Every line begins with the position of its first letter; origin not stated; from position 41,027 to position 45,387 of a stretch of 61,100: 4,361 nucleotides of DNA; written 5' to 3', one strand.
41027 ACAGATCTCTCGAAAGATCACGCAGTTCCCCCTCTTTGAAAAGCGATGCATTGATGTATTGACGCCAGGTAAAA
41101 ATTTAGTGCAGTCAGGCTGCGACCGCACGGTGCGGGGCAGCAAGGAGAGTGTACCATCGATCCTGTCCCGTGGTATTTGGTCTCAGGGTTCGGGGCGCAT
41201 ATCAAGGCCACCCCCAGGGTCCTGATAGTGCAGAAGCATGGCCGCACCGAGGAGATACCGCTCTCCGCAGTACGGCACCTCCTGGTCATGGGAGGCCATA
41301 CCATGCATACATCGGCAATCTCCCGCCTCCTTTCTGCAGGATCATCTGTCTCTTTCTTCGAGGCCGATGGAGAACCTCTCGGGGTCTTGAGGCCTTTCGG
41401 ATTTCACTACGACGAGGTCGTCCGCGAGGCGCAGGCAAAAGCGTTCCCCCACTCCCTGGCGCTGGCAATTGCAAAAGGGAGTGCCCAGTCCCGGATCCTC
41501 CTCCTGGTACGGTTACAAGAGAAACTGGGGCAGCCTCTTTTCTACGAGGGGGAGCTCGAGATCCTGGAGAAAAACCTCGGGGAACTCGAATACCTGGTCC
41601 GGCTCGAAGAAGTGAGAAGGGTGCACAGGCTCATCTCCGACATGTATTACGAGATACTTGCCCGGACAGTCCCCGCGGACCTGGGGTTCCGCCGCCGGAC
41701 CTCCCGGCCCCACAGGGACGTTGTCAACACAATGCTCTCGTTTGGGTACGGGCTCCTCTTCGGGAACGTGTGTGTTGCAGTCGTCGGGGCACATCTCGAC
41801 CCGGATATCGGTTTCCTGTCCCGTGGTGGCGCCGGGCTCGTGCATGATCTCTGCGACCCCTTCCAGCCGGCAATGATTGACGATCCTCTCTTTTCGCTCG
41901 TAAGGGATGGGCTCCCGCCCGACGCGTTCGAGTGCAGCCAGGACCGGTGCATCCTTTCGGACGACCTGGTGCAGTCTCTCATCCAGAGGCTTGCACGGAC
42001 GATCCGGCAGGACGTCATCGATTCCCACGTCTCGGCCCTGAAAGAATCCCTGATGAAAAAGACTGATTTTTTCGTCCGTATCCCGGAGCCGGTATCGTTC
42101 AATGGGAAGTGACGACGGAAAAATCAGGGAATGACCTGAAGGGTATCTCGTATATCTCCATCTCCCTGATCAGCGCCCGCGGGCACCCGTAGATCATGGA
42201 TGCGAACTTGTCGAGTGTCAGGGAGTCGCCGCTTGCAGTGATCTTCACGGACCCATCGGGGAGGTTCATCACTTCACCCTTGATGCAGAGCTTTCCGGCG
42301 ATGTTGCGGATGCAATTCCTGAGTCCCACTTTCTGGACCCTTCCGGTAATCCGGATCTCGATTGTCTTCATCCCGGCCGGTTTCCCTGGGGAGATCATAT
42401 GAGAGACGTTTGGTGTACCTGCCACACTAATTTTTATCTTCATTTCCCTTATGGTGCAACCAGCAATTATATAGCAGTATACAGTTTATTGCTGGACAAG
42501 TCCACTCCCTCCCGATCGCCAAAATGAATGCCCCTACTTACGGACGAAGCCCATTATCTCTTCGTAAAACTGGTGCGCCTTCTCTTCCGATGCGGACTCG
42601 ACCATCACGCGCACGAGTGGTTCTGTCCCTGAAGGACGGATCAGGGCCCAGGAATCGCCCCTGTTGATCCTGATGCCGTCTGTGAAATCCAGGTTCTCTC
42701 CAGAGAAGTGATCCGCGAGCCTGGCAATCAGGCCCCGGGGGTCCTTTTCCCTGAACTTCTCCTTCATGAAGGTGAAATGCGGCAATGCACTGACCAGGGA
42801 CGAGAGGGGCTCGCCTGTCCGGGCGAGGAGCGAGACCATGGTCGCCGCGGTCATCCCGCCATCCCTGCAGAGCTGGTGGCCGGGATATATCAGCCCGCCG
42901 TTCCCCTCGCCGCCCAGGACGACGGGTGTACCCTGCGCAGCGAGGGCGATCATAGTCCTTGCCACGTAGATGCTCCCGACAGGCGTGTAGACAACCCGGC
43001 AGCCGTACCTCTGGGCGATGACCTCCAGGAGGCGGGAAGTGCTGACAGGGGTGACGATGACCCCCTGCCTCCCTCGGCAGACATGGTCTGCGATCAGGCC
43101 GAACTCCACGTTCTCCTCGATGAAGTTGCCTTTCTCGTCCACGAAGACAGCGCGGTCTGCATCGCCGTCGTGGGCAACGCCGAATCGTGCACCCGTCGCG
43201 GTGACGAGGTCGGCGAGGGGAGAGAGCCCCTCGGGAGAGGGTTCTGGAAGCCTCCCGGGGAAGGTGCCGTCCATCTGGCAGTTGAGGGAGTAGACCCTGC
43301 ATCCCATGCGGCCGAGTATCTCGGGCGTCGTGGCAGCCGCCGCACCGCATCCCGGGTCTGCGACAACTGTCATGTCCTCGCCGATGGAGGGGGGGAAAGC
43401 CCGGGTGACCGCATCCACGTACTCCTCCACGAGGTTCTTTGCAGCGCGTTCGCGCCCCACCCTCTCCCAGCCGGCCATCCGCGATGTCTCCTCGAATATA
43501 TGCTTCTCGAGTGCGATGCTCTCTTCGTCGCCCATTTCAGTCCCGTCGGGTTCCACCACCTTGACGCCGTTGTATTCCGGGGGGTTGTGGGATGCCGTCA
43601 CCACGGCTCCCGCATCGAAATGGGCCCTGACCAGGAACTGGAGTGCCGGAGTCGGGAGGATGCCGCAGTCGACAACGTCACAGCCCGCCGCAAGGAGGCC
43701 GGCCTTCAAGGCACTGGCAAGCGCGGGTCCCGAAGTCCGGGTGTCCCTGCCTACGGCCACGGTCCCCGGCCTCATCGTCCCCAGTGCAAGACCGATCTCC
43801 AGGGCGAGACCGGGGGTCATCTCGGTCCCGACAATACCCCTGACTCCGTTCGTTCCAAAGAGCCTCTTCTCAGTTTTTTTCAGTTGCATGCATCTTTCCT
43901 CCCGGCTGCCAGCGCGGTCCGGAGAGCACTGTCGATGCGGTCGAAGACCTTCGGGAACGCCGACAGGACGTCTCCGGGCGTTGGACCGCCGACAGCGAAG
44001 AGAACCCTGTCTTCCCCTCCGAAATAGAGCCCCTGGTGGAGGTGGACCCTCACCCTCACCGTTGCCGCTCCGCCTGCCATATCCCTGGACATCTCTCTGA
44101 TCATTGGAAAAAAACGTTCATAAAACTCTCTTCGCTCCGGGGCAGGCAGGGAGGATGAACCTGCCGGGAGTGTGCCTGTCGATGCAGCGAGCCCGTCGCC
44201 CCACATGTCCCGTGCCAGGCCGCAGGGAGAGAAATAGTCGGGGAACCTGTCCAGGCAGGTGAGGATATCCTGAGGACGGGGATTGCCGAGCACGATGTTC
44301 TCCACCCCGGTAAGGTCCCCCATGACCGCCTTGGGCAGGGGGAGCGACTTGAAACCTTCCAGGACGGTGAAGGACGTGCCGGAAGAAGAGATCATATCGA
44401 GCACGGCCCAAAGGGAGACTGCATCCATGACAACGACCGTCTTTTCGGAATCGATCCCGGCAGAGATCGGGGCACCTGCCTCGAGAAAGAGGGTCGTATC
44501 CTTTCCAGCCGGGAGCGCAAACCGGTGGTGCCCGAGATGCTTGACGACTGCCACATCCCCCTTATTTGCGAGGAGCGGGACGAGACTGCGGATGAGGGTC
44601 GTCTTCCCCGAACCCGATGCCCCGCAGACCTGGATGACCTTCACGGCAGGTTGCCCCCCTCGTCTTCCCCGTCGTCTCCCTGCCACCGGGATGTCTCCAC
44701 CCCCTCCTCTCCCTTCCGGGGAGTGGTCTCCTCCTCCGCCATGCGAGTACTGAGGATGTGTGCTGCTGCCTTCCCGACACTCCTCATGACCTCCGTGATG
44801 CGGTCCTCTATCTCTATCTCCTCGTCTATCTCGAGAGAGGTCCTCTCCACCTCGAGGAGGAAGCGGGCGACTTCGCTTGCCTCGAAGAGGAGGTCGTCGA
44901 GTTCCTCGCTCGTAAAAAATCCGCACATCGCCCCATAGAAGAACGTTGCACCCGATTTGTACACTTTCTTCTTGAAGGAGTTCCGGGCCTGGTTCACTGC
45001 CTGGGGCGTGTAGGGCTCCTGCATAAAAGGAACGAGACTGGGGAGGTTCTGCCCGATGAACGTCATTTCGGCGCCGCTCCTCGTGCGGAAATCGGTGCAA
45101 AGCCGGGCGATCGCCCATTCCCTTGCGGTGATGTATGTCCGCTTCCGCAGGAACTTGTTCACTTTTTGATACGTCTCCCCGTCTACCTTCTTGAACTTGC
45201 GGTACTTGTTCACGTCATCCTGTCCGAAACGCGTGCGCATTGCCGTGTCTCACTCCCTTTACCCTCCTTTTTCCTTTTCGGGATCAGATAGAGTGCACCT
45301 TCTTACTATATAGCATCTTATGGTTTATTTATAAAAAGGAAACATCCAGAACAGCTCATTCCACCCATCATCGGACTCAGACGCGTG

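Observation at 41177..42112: Orphan Cas1 with an apparently degenerate active site, embedded among housekeeping genes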

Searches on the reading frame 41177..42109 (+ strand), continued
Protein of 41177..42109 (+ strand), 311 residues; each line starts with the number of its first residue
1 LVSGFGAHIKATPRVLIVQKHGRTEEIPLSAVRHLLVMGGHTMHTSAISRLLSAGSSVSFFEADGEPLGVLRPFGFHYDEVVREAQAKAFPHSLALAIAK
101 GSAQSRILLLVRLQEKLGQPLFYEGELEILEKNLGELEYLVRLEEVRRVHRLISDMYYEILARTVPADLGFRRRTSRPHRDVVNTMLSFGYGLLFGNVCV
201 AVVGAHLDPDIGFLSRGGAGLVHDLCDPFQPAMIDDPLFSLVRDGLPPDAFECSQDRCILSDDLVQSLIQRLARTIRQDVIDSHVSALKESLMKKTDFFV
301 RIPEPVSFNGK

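Call 31: fold_search(model_id=the predicted structure, library=pdb)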
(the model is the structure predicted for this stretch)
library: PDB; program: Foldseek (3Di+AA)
matches with E <= 10: 512; with E <= 0.001: 153
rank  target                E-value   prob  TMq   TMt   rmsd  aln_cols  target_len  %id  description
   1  4n06_A                6.4e-18  1.00  0.81  0.73   3.9       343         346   22  Crystal structure of Cas1 from Archaeoglobus fulgidus and its nucleolytic activity (released 2014-01-15)
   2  4n06_B                3.1e-17  1.00  0.81  0.73   3.5       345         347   22  Crystal structure of Cas1 from Archaeoglobus fulgidus and its nucleolytic activity (released 2014-01-15)
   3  7kft_E                1.2e-16  1.00  0.85  0.78   2.9       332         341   19  Partial Cas6-RT-Cas1--Cas2 complex (released 2021-03-31)
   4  7kfu_C                1.2e-16  1.00  0.85  0.30   3.0       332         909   19  Cas6-RT-Cas1--Cas2 complex (released 2021-03-31)
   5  4xtk_A                1.2e-16  1.00  0.80  0.80   3.6       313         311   19  Structure of TM1797, a CAS1 protein from Thermotoga maritima (released 2015-02-11)
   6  6opm_C                1.2e-16  1.00  0.84  0.73   3.4       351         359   18  Casposase bound to integration product (released 2020-02-12)
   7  6opm_A                2.0e-16  1.00  0.82  0.75   3.5       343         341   19  Casposase bound to integration product (released 2020-02-12)
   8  7cr6_B                2.0e-16  1.00  0.63  0.61   7.4       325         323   22  Synechocystis Cas1-Cas2/prespacer binary complex (released 2021-03-31)
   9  4xtk_D                2.2e-16  1.00  0.79  0.79   3.5       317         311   20  Structure of TM1797, a CAS1 protein from Thermotoga maritima (released 2015-02-11)
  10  4xtk_B                3.9e-16  1.00  0.82  0.82   3.5       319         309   20  Structure of TM1797, a CAS1 protein from Thermotoga maritima (released 2015-02-11)
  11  7cr6_C                1.3e-15  1.00  0.77  0.74   4.2       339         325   21  Synechocystis Cas1-Cas2/prespacer binary complex (released 2021-03-31)
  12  6opm_B                1.7e-15  1.00  0.65  0.58   7.9       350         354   17  Casposase bound to integration product (released 2020-02-12)
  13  7kft_D                1.9e-15  1.00  0.63  0.60   6.8       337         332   19  Partial Cas6-RT-Cas1--Cas2 complex (released 2021-03-31)
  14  4wj0_A                3.9e-15  1.00  0.80  0.79   3.3       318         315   18  Structure of PH1245, a cas1 from Pyrococcus horikoshii (released 2014-10-15)
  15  4xtk_E                4.5e-15  1.00  0.57  0.55   8.2       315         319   19  Structure of TM1797, a CAS1 protein from Thermotoga maritima (released 2015-02-11)
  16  4xtk_G                6.4e-15  1.00  0.56  0.57   8.3       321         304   20  Structure of TM1797, a CAS1 protein from Thermotoga maritima (released 2015-02-11)
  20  4xtk_H                9.6e-15  1.00  0.57  0.59   8.1       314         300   19  Structure of TM1797, a CAS1 protein from Thermotoga maritima (released 2015-02-11)
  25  4xtk_F                4.0e-14  1.00  0.57  0.56   8.1       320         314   20  Structure of TM1797, a CAS1 protein from Thermotoga maritima (released 2015-02-11)
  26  4xtk_C                4.4e-14  1.00  0.74  0.77   4.0       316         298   19  Structure of TM1797, a CAS1 protein from Thermotoga maritima (released 2015-02-11)
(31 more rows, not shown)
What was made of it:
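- On Cas1 superfamily (PF01867 / TIGR00287): Foldseek TM 0.80-0.85 to 4n06, 7kft, 4xtk and 6opm (call 31).
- Foldseek matches to 4n06, 7kft, 4xtk and 6opm at TM 0.80-0.85 (call 31).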

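Call 47: search_protein_families(library=padloc, alignment_id=A4, max_evalue=0.001)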
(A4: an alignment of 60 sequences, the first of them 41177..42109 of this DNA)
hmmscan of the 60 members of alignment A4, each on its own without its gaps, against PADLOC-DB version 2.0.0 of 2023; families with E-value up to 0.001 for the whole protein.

A. member 1, window:41177-42109:+ (311 aa): 29 families (the best 25 are shown)
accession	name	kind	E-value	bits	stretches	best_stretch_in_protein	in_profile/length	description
PDLC01608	Cas1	-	1.2e-44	150.9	1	2-272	3-274/276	"CAS-I,CAS-II,CAS-III,CAS-IV,CAS-V,CAS-VI; acquisition_1"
PDLC00927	Cas1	-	1.1e-40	137.8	1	2-283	4-296/327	CRISPR-associated endonuclease Cas1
PDLC01248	Cas1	-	1.1e-39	134.7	1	13-285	16-270/289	"CAS-I,CAS-II,CAS-III,CAS-IV,CAS-V,CAS-VI; acquisition_1"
PDLC01249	Cas1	-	1.8e-37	127.2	1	6-245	7-239/246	"CAS-I,CAS-II,CAS-III,CAS-IV,CAS-V,CAS-VI; acquisition_1"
PDLC01449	Cas1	-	4.9e-36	122.4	1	14-283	18-264/285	"CAS-I,CAS-II,CAS-III,CAS-IV,CAS-V,CAS-VI; acquisition_1"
PDLC00928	Cas1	-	2.2e-30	103.8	1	15-278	17-286/315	Cas1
PDLC01740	Cas1_IIIa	-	7e-30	102.9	1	7-277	10-284/331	-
PDLC02025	Cas1d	-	2.9e-29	100.6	1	14-280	19-278/316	-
PDLC01742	Cas1b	-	9.5e-25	85.7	1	14-286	18-297/326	-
PDLC02063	Cas1_IIIb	-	2.1e-24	84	1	2-278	315-581/617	-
PDLC02066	Cas1b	-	1.2e-23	82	1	2-279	5-294/322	-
PDLC01335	Cas1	-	1.6e-22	78.3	1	15-283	16-286/315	"CAS-I,CAS-II,CAS-III,CAS-IV,CAS-V,CAS-VI; acquisition_1"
PDLC01747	Cas1g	-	2.6e-21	73.8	1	6-280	206-484/523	-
PDLC01334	Cas1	-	6.3e-21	73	1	15-272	21-291/336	"CAS-I,CAS-II,CAS-III,CAS-IV,CAS-V,CAS-VI; acquisition_1"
PDLC01743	Cas1c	-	1.1e-20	72.2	1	13-273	21-291/337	-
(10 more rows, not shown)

B. families by the number of members that match (of 60 scanned): 31 families (the first 25 are shown)
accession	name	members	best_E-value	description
PDLC01608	Cas1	1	1.2e-44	"CAS-I,CAS-II,CAS-III,CAS-IV,CAS-V,CAS-VI; acquisition_1"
PDLC00927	Cas1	1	1.1e-40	CRISPR-associated endonuclease Cas1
PDLC01248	Cas1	1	1.1e-39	"CAS-I,CAS-II,CAS-III,CAS-IV,CAS-V,CAS-VI; acquisition_1"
PDLC01249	Cas1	1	1.8e-37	"CAS-I,CAS-II,CAS-III,CAS-IV,CAS-V,CAS-VI; acquisition_1"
PDLC01449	Cas1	1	4.9e-36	"CAS-I,CAS-II,CAS-III,CAS-IV,CAS-V,CAS-VI; acquisition_1"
PDLC00928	Cas1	1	2.2e-30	Cas1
PDLC01740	Cas1_IIIa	1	7e-30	-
PDLC02025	Cas1d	1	2.9e-29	-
PDLC01742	Cas1b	1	9.5e-25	-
PDLC02063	Cas1_IIIb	1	2.1e-24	-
PDLC02066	Cas1b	1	1.2e-23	-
PDLC01086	C3a186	1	1.3e-22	"C-3?,4? desaturase"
PDLC01335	Cas1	1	1.6e-22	"CAS-I,CAS-II,CAS-III,CAS-IV,CAS-V,CAS-VI; acquisition_1"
PDLC01747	Cas1g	1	2.6e-21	-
PDLC01334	Cas1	1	6.3e-21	"CAS-I,CAS-II,CAS-III,CAS-IV,CAS-V,CAS-VI; acquisition_1"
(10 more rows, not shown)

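Call 53: list_cluster_members(proteins=[P0106, P0094, P0108, P0096])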
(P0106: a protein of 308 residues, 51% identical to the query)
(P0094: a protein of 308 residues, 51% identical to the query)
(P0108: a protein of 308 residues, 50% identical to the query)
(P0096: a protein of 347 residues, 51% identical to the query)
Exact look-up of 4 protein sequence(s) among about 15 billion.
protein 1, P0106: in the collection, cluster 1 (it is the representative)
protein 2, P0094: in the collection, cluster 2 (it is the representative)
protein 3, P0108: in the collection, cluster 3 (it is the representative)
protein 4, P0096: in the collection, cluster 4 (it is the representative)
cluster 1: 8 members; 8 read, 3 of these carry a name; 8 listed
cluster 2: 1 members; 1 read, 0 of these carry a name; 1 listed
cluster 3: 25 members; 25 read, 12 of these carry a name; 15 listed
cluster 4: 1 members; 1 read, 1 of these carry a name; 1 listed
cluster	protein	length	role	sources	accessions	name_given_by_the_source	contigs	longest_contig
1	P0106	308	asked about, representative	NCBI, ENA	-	-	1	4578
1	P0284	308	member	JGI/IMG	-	CRISPR-associated endonuclease Cas1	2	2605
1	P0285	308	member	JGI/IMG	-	CRISPR-associated protein Cas1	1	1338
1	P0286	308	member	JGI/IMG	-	CRISPR-associated endonuclease Cas1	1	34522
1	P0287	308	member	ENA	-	-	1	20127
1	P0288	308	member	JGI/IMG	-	-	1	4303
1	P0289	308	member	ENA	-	-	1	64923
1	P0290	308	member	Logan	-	-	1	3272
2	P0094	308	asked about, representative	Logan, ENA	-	-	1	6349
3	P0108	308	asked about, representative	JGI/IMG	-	-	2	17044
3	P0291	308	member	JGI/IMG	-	CRISPR-associated protein Cas1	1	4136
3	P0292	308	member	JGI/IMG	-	CRISP-associated protein Cas1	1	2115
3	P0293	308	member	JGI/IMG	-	CRISPR-associated endonuclease Cas1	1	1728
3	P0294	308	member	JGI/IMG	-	CRISPR-associated protein Cas1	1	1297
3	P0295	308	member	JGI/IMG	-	CRISPR-associated protein Cas1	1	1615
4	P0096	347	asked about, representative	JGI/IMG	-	CRISPR-associated protein Cas1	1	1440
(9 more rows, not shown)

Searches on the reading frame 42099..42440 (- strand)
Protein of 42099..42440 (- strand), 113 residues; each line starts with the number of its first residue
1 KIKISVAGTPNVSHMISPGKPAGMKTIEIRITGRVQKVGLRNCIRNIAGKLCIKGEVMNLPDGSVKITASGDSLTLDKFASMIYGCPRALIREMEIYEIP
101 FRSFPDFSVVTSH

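Call 48: search_protein_families(library=pfam, proteins=[window:42099-42440:-], max_evalue=0.001)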
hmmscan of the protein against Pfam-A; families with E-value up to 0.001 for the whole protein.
window:42099-42440:- (113 aa): 1 family
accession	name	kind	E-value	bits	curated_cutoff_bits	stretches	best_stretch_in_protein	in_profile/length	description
PF00708.24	Acylphosphatase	-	1.7e-15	57.5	22.5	1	28-108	2-84/85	Acylphosphatase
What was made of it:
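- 42099..42371 (-): Acylphosphatase gene, convergent with cas1-solo, with 3' ends overlapping by 14 nt. The likely start is the ATG at 42371 (90 aa); the ORF extends to 42443. PF00708 E=1.7e-15 (call 48).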

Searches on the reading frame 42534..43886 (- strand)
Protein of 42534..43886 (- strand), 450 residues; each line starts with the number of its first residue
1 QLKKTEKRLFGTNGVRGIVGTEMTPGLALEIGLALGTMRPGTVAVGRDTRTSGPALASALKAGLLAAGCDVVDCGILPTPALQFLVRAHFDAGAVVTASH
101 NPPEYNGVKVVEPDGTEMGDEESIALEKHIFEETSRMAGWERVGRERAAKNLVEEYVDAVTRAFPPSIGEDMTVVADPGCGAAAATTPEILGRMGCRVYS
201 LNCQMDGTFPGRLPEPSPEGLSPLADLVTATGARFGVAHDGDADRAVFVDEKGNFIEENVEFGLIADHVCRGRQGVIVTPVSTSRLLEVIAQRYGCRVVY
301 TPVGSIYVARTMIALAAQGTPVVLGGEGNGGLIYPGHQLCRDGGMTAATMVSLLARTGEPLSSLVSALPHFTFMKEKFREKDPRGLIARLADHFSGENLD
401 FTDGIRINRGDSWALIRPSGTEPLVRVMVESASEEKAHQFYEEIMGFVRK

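Call 48: search_protein_families(library=pfam, proteins=[window:42534-43886:-], max_evalue=0.001)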
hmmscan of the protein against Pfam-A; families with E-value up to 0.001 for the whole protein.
window:42534-43886:- (450 aa): 4 families
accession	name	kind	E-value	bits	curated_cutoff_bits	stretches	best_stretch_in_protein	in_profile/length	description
PF02878.22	PGM_PMM_I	-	1.4e-40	138.7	22.5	1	8-136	2-137/138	Phosphoglucomutase/phosphomannomutase, alpha/beta/alpha domain I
PF02879.22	PGM_PMM_II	-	2.6e-27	95.8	29.3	1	154-253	1-103/103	Phosphoglucomutase/phosphomannomutase, alpha/beta/alpha domain II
PF02880.22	PGM_PMM_III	-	5.3e-22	78.6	20.7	1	263-368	7-111/115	Phosphoglucomutase/phosphomannomutase, alpha/beta/alpha domain III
PF00408.26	PGM_PMM_IV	-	1e-13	51.6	23.1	1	378-445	4-66/68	Phosphoglucomutase/phosphomannomutase, C-terminal domain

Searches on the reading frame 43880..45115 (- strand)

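Call 48: search_protein_families(library=pfam, proteins=[window:43880-45115:-], max_evalue=0.001)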
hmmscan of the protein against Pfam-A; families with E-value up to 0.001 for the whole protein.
window:43880-45115:- (411 aa): 1 family
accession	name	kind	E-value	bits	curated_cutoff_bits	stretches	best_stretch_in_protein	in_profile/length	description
PF03205.20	MobB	-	3.1e-16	59.9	26.6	1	160-263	1-107/133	Molybdopterin guanine dinucleotide synthesis protein B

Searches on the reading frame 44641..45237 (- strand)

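Call 48: search_protein_families(library=pfam, proteins=[window:44641-45237:-], max_evalue=0.001)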
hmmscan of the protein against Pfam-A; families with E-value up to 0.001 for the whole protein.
window:44641-45237:- (198 aa): 1 family
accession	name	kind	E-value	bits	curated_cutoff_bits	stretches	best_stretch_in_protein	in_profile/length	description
PF19122.5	DUF5806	-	3.6e-70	235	33.5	1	14-158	1-146/148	Family of unknown function (DUF5806)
